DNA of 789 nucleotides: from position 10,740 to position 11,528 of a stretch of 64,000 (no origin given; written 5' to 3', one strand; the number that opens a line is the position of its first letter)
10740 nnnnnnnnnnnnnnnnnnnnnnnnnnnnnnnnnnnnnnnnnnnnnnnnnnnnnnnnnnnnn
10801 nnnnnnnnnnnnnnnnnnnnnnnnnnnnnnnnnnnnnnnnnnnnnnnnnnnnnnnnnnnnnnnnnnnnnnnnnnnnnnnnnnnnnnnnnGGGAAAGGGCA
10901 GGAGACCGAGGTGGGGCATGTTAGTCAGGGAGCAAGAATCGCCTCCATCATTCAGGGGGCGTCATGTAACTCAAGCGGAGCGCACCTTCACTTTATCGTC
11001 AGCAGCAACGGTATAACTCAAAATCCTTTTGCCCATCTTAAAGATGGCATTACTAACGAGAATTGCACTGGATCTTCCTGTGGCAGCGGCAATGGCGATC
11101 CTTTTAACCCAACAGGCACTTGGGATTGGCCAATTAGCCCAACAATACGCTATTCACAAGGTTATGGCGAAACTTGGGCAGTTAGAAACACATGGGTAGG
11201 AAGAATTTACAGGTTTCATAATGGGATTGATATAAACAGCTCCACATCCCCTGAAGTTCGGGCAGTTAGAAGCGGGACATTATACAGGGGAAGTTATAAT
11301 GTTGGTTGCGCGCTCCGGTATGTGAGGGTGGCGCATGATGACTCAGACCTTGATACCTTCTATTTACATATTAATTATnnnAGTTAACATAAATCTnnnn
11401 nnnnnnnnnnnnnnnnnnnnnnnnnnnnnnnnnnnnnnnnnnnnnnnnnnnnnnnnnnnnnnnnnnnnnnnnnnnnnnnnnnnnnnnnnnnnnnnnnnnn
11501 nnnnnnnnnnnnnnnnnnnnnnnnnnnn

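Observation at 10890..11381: M23 peptidase domain downstream of FtsEX appears circularly permuted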

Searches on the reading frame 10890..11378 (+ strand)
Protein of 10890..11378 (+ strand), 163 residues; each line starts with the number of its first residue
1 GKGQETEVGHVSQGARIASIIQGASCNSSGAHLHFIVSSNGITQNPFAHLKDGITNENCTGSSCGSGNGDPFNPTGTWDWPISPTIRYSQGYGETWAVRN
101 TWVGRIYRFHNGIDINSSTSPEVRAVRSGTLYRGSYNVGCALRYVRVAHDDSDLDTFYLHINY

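Call 17: search_protein_families(library=pfam, proteins=[window:10896-11378:+], max_evalue=10)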
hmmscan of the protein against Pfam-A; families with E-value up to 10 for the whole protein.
seq(161 aa): 1 family
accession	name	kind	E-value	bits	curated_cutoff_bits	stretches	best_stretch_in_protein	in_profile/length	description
PF01551.29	Peptidase_M23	-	1.1e-09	38.8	28.7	2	106-160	1-53/96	Peptidase family M23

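Call 21: search_protein_representatives(protein=window:10890-11378:+)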
Query: 163 residues. Proteins with E-value up to 0.001 (for the whole library): 274; up to 1e-10: 70; up to 1e-30: 31. The best 150 are listed.
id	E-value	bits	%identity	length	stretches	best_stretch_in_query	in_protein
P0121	2.2e-73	261.9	70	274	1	1-163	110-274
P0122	7.8e-71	253.6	67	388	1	1-163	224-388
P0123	5.4e-68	244.4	66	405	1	1-163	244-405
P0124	1.6e-66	239.6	64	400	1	1-163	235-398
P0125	3.7e-64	231.9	68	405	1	1-163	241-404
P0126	8.7e-64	230.7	68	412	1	1-163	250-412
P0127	2.2e-60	219.6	65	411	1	1-163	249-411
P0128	1.6e-55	203.8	61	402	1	1-163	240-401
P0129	3.5e-55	202.7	62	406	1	1-161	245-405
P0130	6.3e-54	198.6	60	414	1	3-163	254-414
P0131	8.5e-54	198.2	60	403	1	1-163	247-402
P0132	3.6e-53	196.1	57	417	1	1-163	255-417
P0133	4.9e-51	189.2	55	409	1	1-163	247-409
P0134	1.5e-49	184.4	55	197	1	1-163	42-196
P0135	1.7e-49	184.2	55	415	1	1-163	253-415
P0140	2.1e-45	170.9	58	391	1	1-163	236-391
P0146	4.5e-38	147.0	49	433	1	10-163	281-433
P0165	4.3e-20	88.5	44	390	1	3-163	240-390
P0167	1.0e-19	87.3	44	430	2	2-136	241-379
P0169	2.9e-18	82.5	42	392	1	1-161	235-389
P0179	3.9e-15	72.3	36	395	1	23-161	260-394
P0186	9.4e-12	61.3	38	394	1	13-161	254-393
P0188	2.3e-11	60.1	34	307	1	9-162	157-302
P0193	2.6e-10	56.6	34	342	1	2-160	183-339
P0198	3.8e-09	52.8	33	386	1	11-161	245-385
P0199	5.0e-08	49.2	31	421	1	23-161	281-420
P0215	4.5e-06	42.8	35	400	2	58-161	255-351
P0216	4.7e-06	42.8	34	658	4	11-49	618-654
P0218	6.2e-06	42.4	38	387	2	59-161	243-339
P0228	1.7e-05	40.9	35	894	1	14-161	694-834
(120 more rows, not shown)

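Call 25: list_cluster_members(proteins=[P0140, P0146, P0165, P0169, P0179, P0186, P0193, P0198, P0199, P0228])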
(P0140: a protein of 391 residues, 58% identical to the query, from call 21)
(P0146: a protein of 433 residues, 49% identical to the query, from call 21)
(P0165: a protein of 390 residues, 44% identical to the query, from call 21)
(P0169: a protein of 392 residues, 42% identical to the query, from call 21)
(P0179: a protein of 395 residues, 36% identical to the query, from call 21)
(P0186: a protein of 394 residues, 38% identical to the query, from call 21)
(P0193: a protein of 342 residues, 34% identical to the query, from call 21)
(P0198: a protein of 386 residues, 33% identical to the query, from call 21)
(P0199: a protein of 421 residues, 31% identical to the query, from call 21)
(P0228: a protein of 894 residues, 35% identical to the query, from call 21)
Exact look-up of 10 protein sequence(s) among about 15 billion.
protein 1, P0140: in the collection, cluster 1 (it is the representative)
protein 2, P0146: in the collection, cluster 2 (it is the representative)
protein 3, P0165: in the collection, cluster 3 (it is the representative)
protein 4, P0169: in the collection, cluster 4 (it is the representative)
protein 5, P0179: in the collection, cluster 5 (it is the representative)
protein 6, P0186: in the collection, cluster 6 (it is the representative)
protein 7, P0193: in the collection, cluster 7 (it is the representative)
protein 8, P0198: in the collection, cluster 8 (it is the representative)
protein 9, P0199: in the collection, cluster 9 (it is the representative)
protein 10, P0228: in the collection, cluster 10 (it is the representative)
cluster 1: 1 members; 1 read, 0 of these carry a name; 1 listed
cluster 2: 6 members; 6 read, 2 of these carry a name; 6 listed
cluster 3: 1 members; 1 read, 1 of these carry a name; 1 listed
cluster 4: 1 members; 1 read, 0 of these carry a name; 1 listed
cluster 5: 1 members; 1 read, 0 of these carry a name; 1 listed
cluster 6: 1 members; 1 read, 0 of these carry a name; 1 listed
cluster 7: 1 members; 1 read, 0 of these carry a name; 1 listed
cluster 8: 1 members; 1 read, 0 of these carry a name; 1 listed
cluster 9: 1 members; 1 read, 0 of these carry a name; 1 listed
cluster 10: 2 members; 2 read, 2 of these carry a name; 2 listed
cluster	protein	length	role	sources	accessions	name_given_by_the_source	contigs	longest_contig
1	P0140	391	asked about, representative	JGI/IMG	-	-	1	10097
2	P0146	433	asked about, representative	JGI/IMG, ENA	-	-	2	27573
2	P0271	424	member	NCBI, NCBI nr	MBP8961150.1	hypothetical protein KBG31_02915 [Patescibacteria group bacterium] | hypothetical protein [Patescibacteria group bacterium]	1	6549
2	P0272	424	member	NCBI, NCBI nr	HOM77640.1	MAG TPA: hypothetical protein PLT50_00320 [bacterium] | hypothetical protein [bacterium]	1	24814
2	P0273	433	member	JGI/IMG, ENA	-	-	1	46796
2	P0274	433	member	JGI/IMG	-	-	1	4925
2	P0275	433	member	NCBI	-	-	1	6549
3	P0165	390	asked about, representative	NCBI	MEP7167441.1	MAG: hypothetical protein ABI758_05680 [Candidatus Woesebacteria bacterium]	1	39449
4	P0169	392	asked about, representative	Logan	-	-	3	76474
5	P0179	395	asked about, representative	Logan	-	-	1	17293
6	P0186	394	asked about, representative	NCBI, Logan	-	-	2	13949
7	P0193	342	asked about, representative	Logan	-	-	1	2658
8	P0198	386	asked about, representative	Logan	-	-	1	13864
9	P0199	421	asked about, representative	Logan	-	-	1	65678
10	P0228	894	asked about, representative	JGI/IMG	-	endonuclease/exonuclease/phosphatase family metal-dependent hydrolase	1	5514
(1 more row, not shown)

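Call 28: find_encoding_contigs(protein=P0179, flank=5000, max_places=2)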
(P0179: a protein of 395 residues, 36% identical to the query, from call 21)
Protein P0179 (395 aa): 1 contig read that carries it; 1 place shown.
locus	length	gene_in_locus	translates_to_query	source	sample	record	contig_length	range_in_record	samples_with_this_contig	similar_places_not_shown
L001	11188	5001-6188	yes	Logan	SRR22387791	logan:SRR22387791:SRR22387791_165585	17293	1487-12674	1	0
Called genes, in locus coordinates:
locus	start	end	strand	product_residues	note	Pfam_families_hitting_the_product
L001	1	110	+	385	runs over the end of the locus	PF01702:TGT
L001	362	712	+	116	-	-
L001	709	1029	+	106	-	-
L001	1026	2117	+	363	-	PF03462:PCRF, PF00472:RF-1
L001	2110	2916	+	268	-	PF01209:Ubie_methyltran, PF03848:TehB (weak), PF13489:Methyltransf_23, PF13847:Methyltransf_31, PF08241:Methyltransf_11, PF08242:Methyltransf_12, PF13649:Methyltransf_25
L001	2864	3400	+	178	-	-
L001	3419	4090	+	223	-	PF00005:ABC_tran, PF02463:SMC_N (faint), PF13191:AAA_16 (weak), PF13304:AAA_21 (weak)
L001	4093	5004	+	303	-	PF18075:FtsX_ECD, PF02687:FtsX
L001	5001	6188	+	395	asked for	PF24568:CC_PcsB, PF01551:Peptidase_M23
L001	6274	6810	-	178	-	PF01371:Trp_repressor, PF13518:HTH_28 (weak)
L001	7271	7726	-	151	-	-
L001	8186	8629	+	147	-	PF02367:TsaE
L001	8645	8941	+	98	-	PF00814:TsaD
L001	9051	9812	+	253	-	PF00188:CAP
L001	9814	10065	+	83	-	-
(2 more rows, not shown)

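Call 29: find_encoding_contigs(protein=P0199, flank=5000, max_places=2)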
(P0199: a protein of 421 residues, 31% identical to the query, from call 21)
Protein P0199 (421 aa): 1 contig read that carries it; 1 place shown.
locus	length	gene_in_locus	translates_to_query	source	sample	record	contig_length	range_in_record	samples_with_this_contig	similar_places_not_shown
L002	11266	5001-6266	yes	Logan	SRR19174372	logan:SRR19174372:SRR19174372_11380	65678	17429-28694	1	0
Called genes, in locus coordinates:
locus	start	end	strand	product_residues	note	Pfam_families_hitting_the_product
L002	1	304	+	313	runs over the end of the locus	PF13413:HTH_25, PF09136:Glucodextran_B, PF13464:RodZ_C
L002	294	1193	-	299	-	PF00226:DnaJ, PF01556:DnaJ_C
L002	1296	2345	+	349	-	PF00154:RecA_N, PF08423:Rad51, PF06745:ATPase (faint), PF27531:MT3502_N (weak), PF21096:RecA_C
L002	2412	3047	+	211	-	PF27462:RecX_N, PF21982:RecX_HTH1, PF02631:RecX_HTH2 (faint), PF21981:RecX_HTH3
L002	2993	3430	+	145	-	-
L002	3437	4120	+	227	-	PF00005:ABC_tran, PF13401:AAA_22 (weak), PF13304:AAA_21 (faint)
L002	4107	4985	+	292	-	PF18075:FtsX_ECD, PF02687:FtsX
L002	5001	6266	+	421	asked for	PF01551:Peptidase_M23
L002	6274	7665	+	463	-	PF00932:LTD, PF04076:BOF (faint)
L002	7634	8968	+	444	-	PF01943:Polysacc_synt, PF13440:Polysacc_synt_3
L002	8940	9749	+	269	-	PF00535:Glycos_transf_2, PF10111:Glyco_tranf_2_2 (weak), PF13641:Glyco_tranf_2_3 (weak)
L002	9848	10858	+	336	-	PF00535:Glycos_transf_2, PF13641:Glyco_tranf_2_3 (weak), PF13632:Glyco_trans_2_3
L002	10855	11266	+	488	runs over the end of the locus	PF02310:B12-binding, PF04055:Radical_SAM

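Call 40: predict_structure(alignment_id=A3)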
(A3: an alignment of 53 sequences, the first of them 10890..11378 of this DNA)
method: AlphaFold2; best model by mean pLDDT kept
length: 163 residues; sequences in the alignment: 53
mean_pLDDT: 95.1   pTM: 0.91
mean pLDDT of the five models: 95.1, 94.7, 94.8, 94.6, 94.4
residues with pLDDT >= 90: 146; 70-90: 14; 50-70: 3; < 50: 0
segments of 3 or more residues with pLDDT < 50: none
pLDDT, mean of each block of 10 residues (from residue 1): 85 98 89 97 98 96 96 98 96 97 95 95 98 91 95 97 93
secondary structure, 60 per line:
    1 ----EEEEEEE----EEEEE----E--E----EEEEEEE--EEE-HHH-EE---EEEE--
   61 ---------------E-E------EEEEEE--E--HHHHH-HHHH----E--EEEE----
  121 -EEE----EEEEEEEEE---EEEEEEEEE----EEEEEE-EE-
elements in order: E5-11 E16-20 E33-39 E42-44 E55-58 E85-90 H96-100 H102-105 E113-116 E122-124 E129-137 E141-149 E154-159
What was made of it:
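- On Peptidase family M23 (Pfam PF01551, LytM domain): A confident single-domain AlphaFold2 model was obtained (pLDDT 95.1; call 40).
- The AlphaFold2 domain model has pLDDT 95.1 and pTM 0.91 with an ordered linker (call 40). AlphaFold2 gives a very confident intramolecular single domain with an ordered linker (call 40).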

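Call 44: fold_search(model_id=the predicted structure, library=pdb)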
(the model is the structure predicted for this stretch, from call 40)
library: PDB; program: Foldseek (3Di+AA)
matches with E <= 10: 142; with E <= 0.001: 0
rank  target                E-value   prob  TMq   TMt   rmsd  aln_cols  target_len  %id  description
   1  7sp4_Z                5.7e-01  0.02  0.12  0.06  22.0       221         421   12  In situ cryo-EM structure of bacteriophage Sf6 gp3:gp7:gp5 complex in conformation 2 at 3.71A resolution (released 2022-11-09)
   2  5l35_A                6.0e-01  0.02  0.13  0.07  22.2       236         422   10  Cryo-EM structure of bacteriophage Sf6 at 2.9 Angstrom resolution (released 2017-03-22)
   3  8gn5_A                7.8e-01  0.03  0.15  0.07  21.4       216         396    6  Designed pH-responsive P22 VLP (released 2024-01-31)
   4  1pi4_A                1.0e+00  0.04  0.14  0.08  11.8       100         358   19  Structure of N289A mutant of AmpC in complex with SM3, a phenylglyclboronic acid bearing the cephalothin R1 side chain (released 2004-02-24)
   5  7sp4_Y                1.0e+00  0.03  0.12  0.06  21.8        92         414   13  In situ cryo-EM structure of bacteriophage Sf6 gp3:gp7:gp5 complex in conformation 2 at 3.71A resolution (released 2022-11-09)
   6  9c84_A                1.1e+00  0.06  0.13  0.08   9.2        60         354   17  X-ray crystal structure of AmpC beta-lactamase with inhibitor (released 2024-06-19)
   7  1i5q_B                1.2e+00  0.06  0.13  0.07   9.7        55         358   16  CRYSTAL STRUCTURE OF THE E. COLI AMPC BETA-LACTAMASE MUTANT N152A COVALENTLY ACYLATED WITH THE INHIBITORY BETA-LACTAM, (released 2001-06-20)
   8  4e3i_B                1.6e+00  0.06  0.13  0.07   8.8        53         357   17  Crystal structure of AmpC beta-lactamase in complex with a designed 3-carboxyl benzyl sulfonamide boronic acid inhibit (released 2012-09-26)
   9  3iwq_B                1.6e+00  0.05  0.13  0.07   9.7        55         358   16  X-ray crystal structure of the extended-spectrum AmpC E219K mutant beta-lactamase at 1.84 Angstrom resolution (released 2010-02-16)
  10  2p9v_A                1.7e+00  0.05  0.13  0.08   9.2        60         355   15  Structure of AmpC beta-lactamase with cross-linked active site after exposure to small molecule inhibitor (released 2007-08-14)
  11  1l0e_A                1.7e+00  0.04  0.14  0.07   9.6        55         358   16  X-ray Crystal Structure of AmpC K67Q Mutant beta-Lactamase (released 2002-08-14)
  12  1l0f_B                1.7e+00  0.04  0.13  0.07   9.7        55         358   16  X-ray Crystal Structure of AmpC N152H Mutant beta-Lactamase (released 2002-08-14)
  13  2zj9_A                1.8e+00  0.04  0.14  0.08  10.0        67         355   15  X-ray crystal structure of AmpC beta-Lactamase (AmpC(D)) from an Escherichia coli with a Tripeptide Deletion (Gly286 S (released 2009-03-10)
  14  7cin_A                1.9e+00  0.04  0.13  0.07   9.6        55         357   16  Crystal structure of the extended-spectrum class C beta-lactamase AmpC BER with the ordered R2 loop (released 2021-05-19)
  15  3fkv_B                1.9e+00  0.04  0.13  0.07   9.7        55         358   16  AmpC K67R mutant complexed with benzo(b)thiophene-2-boronic acid (bzb) (released 2009-03-24)
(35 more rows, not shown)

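Call 52: search_protein_families(library=pfam, proteins=[P0216, P0228, P0188, P0167], max_evalue=0.01)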
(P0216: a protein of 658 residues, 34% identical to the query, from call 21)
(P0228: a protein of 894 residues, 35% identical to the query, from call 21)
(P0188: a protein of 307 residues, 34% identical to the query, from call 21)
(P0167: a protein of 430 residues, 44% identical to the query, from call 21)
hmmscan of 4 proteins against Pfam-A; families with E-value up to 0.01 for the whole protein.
P0216 (658 aa): 2 families
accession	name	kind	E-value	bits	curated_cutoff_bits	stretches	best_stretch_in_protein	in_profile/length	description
PF01551.29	Peptidase_M23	-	9.9e-67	221.6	28.7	2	556-651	2-96/96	Peptidase family M23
PF05569.17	Peptidase_M56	-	5e-40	138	31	1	6-281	4-293/296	BlaR1 peptidase M56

P0228 (894 aa): 2 families
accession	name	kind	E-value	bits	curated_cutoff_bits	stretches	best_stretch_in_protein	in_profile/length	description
PF03372.29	Exo_endo_phos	-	5.6e-11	43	24.5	1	423-638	1-225/225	Endonuclease/Exonuclease/phosphatase family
PF01551.29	Peptidase_M23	-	2.4e-10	40.9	28.7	2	782-834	2-52/96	Peptidase family M23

P0188 (307 aa): 1 family
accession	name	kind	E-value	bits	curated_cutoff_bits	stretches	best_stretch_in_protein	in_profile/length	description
PF01551.29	Peptidase_M23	-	3.5e-15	56.4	28.7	2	150-195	54-96/96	Peptidase family M23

P0167 (430 aa): 6 families
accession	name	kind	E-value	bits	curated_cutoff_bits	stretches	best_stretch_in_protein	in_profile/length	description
PF08647.16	BRE1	-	7.2e-05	23.3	27.9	1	42-112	2-72/95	BRE1 E3 ubiquitin ligase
PF01551.29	Peptidase_M23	-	0.00013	22.6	28.7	0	248-289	55-96/96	Peptidase family M23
PF08614.16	ATG16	-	0.00091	19.9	33.7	1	35-112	73-150/200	Autophagy protein 16 (ATG16)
PF07889.17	DUF1664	-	0.0021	18.5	34.6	1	52-112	54-114/124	Protein of unknown function (DUF1664)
PF02236.22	Viral_DNA_bi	-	0.003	18.1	23.5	0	116-155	32-72/79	Viral DNA-binding protein, all alpha domain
PF13166.12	AAA_13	-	0.0063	15.7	36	1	43-111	402-470/713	AAA domain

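Call 53: fold_search(model_id=the predicted structure, library=viral)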
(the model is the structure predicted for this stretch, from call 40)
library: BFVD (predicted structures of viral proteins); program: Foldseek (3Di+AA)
matches with E <= 10: 74; with E <= 0.001: 0
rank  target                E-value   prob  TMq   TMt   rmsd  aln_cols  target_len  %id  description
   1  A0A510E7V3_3          8.3e-03  1.00  0.45  0.08   9.5       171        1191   13  (no name in the UniProt tables at hand)
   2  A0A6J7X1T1            9.0e-01  0.02  0.15  0.08  21.6       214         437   11  Major capsid protein Gp5 [uncultured Caudovirales phage]
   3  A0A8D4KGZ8            1.2e+00  0.02  0.11  0.07  18.1       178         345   10  (no name in the UniProt tables at hand)
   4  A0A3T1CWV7            1.4e+00  0.03  0.18  0.15  16.5       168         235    7  Uncharacterized protein [Acanthamoeba castellanii medusavirus J1]
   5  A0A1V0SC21            1.5e+00  0.03  0.17  0.16  18.6       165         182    9  Uncharacterized protein [Catovirus CTV1]
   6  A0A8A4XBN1            1.6e+00  0.01  0.13  0.11  18.2       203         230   14  Capsid protein [Emberiza rustica CRESS-DNA-virus sp.]
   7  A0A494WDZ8            2.3e+00  0.08  0.15  0.20   7.4        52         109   15  Uncharacterized protein [Escherichia phage SP15]
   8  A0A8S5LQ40            2.5e+00  0.10  0.16  0.19   4.3        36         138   25  Uncharacterized protein [Myoviridae sp. ct0f722]
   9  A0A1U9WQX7            2.6e+00  0.06  0.16  0.11   7.0        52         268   15  Uncharacterized protein [Escherichia phage vB_EcoS_ESCO41]
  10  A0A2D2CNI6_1          2.6e+00  0.01  0.12  0.03  20.5       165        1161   13  (no name in the UniProt tables at hand)
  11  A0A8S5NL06            2.6e+00  0.01  0.10  0.05  23.1       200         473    8  Uncharacterized protein [Siphoviridae sp. ctK0l2]
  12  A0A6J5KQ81            2.7e+00  0.02  0.17  0.10  14.4       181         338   10  Uncharacterized protein [uncultured Caudovirales phage]
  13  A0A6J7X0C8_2          2.9e+00  0.10  0.32  0.08   8.3       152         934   11  Caudovirus, tape measure, N-terminal (Fragment) [uncultured Caudovirales phage]
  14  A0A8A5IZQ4            2.9e+00  0.01  0.13  0.09  16.2       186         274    6  (no name in the UniProt tables at hand)
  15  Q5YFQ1                3.0e+00  0.01  0.13  0.14  14.6       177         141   10  Uncharacterized protein [Singapore grouper iridovirus]
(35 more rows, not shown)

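Call 57: find_encoding_contigs(protein=P0218, flank=4000, max_places=2)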
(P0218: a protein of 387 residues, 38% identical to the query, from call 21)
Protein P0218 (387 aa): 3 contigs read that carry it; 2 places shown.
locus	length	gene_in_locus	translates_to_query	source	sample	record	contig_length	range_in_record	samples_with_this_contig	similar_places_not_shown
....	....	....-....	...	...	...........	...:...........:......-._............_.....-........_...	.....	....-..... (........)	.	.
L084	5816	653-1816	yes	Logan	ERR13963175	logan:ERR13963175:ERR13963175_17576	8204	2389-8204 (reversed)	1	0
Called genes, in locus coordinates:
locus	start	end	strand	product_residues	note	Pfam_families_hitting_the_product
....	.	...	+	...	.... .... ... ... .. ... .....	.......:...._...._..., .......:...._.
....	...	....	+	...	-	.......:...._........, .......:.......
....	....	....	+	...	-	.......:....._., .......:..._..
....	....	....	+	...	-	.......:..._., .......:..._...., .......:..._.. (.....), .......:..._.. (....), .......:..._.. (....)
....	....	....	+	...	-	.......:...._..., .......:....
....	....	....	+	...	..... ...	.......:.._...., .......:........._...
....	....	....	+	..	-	-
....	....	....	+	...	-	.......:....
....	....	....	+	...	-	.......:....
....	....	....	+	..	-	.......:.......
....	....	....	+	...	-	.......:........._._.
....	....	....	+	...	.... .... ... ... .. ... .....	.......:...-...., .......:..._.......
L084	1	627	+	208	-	?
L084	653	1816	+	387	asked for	PF24568:CC_PcsB, PF01551:Peptidase_M23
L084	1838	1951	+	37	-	-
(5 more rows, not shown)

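Call 58: find_encoding_contigs(protein=P0215, flank=4000, max_places=2)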
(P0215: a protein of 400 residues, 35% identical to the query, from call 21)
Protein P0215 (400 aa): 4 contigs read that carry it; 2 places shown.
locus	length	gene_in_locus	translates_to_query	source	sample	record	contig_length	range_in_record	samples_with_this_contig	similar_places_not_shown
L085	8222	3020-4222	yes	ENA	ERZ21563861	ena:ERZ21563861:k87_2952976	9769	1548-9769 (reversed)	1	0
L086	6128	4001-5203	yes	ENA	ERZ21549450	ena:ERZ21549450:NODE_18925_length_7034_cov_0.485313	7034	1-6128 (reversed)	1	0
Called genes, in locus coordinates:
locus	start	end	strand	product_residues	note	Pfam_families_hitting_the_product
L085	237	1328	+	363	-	PF17853:GGDEF_2, PF13556:HTH_30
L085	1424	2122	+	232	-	PF02463:SMC_N (weak), PF00005:ABC_tran, PF13304:AAA_21 (faint)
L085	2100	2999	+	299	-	PF18075:FtsX_ECD, PF02687:FtsX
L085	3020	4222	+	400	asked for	PF24568:CC_PcsB, PF01551:Peptidase_M23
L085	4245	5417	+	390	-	PF00595:PDZ, PF13180:PDZ_2, PF17820:PDZ_6, PF03572:Peptidase_S41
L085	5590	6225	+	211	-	PF12844:HTH_19 (weak), PF13560:HTH_31 (weak), PF01381:HTH_3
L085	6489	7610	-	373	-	PF00059:Lectin_C, PF00395:SLH (weak)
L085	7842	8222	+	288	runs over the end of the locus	-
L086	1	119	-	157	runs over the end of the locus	PF03449:GreA_GreB_N, PF01272:GreA_GreB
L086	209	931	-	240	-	-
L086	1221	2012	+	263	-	PF17853:GGDEF_2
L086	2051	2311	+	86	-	PF13556:HTH_30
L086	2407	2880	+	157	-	PF00005:ABC_tran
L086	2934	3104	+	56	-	-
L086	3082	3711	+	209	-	PF18075:FtsX_ECD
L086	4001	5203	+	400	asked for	PF24568:CC_PcsB, PF01551:Peptidase_M23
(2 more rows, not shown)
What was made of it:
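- Closest known: Canonical-order FtsEX-linked coiled-coil M23 proteins. Same: Same gene slot directly after ftsE-ftsX (calls 57, 58).
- The closest canonical-order relatives (P0215, P0218) sit in the same ftsE-ftsX-gene slot (calls 57, 58).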
